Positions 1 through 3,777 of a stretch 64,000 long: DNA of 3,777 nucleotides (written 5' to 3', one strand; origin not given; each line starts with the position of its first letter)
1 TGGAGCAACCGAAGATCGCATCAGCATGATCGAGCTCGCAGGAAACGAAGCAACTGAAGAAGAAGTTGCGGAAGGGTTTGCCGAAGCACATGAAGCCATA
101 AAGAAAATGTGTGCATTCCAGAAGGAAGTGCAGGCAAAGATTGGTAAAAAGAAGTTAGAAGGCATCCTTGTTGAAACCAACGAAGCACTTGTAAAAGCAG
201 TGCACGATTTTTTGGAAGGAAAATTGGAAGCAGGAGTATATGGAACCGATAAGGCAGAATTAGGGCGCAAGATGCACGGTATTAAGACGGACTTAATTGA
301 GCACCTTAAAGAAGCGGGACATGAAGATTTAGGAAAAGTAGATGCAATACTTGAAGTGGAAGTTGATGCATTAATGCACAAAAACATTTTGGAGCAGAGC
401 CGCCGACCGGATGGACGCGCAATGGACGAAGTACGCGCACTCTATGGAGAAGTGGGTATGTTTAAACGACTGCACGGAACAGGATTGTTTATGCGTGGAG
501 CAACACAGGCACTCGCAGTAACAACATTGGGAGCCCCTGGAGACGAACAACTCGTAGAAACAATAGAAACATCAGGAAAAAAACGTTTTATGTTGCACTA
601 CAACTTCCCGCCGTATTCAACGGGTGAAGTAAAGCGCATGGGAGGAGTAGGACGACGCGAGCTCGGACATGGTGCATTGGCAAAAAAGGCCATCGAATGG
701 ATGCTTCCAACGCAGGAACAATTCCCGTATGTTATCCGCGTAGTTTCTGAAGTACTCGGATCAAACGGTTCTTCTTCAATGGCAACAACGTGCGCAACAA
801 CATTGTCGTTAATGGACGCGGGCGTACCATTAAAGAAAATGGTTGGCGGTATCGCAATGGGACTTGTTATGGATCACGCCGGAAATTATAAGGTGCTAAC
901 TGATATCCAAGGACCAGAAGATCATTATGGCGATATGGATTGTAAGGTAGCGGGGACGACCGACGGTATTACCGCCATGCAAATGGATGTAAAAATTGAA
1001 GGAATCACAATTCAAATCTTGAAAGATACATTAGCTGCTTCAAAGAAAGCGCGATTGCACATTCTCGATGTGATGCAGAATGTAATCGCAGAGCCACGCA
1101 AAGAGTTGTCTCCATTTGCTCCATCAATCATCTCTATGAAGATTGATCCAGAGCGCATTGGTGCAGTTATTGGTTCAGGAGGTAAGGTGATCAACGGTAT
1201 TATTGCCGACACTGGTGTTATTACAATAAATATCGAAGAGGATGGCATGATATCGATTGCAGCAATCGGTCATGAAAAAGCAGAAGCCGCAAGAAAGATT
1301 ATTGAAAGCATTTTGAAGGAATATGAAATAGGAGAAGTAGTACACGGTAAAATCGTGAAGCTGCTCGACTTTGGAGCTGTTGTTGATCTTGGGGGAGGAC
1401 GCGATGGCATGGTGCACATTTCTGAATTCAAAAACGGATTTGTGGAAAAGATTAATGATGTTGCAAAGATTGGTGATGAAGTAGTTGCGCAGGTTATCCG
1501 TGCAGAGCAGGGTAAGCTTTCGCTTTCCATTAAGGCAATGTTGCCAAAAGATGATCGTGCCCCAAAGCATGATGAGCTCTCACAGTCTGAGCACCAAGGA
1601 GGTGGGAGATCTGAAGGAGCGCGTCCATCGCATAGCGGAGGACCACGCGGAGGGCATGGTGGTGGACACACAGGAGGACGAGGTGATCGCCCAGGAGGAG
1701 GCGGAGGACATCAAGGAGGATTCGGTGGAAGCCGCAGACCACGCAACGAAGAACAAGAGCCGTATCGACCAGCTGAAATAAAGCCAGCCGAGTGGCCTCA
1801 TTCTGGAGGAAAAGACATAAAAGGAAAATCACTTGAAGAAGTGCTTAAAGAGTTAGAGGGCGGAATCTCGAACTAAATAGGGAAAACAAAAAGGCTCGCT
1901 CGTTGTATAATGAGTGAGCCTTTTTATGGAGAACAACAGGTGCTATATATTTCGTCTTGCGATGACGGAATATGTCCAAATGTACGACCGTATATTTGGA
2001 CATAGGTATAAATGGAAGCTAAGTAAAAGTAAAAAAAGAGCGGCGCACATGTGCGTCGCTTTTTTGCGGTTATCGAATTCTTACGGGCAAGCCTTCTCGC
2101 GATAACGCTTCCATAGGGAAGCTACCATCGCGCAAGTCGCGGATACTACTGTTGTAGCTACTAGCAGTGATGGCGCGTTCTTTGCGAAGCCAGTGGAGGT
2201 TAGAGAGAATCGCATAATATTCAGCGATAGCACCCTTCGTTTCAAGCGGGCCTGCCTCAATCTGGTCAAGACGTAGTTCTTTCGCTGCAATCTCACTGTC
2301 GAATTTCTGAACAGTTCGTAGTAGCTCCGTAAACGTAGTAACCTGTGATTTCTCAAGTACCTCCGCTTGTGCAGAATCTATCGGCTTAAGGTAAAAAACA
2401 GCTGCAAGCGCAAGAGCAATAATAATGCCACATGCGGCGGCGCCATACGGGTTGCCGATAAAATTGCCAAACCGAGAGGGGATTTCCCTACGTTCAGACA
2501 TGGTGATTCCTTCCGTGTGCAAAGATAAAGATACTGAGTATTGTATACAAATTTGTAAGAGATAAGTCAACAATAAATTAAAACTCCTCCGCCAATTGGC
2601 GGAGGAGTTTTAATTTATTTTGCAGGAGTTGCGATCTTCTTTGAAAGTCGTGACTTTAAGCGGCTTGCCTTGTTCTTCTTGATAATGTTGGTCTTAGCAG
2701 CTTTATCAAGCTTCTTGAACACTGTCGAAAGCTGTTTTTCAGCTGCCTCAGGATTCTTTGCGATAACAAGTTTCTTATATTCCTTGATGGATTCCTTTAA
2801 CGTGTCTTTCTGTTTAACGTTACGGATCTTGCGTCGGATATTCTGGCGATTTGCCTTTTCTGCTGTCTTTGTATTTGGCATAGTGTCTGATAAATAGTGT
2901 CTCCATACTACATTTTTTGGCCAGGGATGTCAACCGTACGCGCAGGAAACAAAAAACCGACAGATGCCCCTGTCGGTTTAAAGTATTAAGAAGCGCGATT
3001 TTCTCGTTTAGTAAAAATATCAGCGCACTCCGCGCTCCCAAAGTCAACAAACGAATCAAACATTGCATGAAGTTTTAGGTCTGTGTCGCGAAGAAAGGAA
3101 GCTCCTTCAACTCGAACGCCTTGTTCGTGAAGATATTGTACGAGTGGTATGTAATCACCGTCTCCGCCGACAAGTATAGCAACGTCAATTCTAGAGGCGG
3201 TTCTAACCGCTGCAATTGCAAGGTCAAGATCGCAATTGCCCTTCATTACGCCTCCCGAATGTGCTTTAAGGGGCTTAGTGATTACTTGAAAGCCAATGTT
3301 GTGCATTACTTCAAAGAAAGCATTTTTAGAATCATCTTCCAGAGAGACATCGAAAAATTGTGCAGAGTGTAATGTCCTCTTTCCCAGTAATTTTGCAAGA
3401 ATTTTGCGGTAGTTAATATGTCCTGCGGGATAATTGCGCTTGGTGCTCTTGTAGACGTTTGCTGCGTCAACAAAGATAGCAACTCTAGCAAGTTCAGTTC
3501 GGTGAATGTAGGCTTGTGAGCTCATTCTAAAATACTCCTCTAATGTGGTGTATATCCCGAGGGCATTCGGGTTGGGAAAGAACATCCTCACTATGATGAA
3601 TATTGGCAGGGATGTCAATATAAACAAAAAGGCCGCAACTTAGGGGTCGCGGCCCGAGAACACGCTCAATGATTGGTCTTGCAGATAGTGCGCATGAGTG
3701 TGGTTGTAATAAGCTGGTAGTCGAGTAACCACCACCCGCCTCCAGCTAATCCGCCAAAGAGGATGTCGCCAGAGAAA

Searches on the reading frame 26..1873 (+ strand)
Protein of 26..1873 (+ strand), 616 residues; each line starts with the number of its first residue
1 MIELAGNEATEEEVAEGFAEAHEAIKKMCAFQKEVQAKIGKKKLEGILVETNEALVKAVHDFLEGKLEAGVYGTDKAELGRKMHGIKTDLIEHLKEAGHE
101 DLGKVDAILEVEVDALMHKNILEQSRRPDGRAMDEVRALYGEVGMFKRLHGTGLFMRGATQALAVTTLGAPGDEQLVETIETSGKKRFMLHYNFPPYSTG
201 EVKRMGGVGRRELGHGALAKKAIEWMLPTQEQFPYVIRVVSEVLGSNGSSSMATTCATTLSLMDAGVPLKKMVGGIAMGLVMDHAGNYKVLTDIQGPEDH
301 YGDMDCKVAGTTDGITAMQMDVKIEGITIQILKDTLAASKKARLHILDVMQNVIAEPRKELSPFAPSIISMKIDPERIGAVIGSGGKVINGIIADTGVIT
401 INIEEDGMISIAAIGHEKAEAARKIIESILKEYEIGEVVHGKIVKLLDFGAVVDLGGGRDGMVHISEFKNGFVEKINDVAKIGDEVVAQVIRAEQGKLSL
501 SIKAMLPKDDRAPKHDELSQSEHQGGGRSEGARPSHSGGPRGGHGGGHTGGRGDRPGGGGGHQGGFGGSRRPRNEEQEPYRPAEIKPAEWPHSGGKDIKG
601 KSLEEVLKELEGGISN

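Call 56: search_protein_families(library=pfam, proteins=[window:26-1873:+], max_evalue=0.001)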
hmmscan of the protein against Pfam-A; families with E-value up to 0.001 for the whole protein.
window:26-1873:+ (616 aa): 4 families
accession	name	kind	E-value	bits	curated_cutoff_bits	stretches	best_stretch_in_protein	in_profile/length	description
PF01138.27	RNase_PH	-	2.3e-20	73.8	25.5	1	135-268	1-130/130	3' exoribonuclease family, domain 1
PF00575.29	S1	-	2.1e-14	54.1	22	1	433-503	2-74/74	S1 RNA binding domain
PF03726.19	PNPase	-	1.7e-07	32.1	24.6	1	55-131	2-80/81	Polyribonucleotide nucleotidyltransferase, RNA binding domain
PF00013.35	KH_1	-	1.1e-05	25.5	21.5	1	369-427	2-65/66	KH domain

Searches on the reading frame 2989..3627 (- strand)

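Call 56: search_protein_families(library=pfam, proteins=[window:2989-3627:-], max_evalue=0.001)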
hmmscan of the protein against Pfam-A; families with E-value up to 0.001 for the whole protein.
window:2989-3627:- (213 aa): 1 family
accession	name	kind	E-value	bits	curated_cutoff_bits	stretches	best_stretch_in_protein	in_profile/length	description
PF01936.24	NYN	-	8.3e-25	88.4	24.2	1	48-193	1-141/145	NYN domain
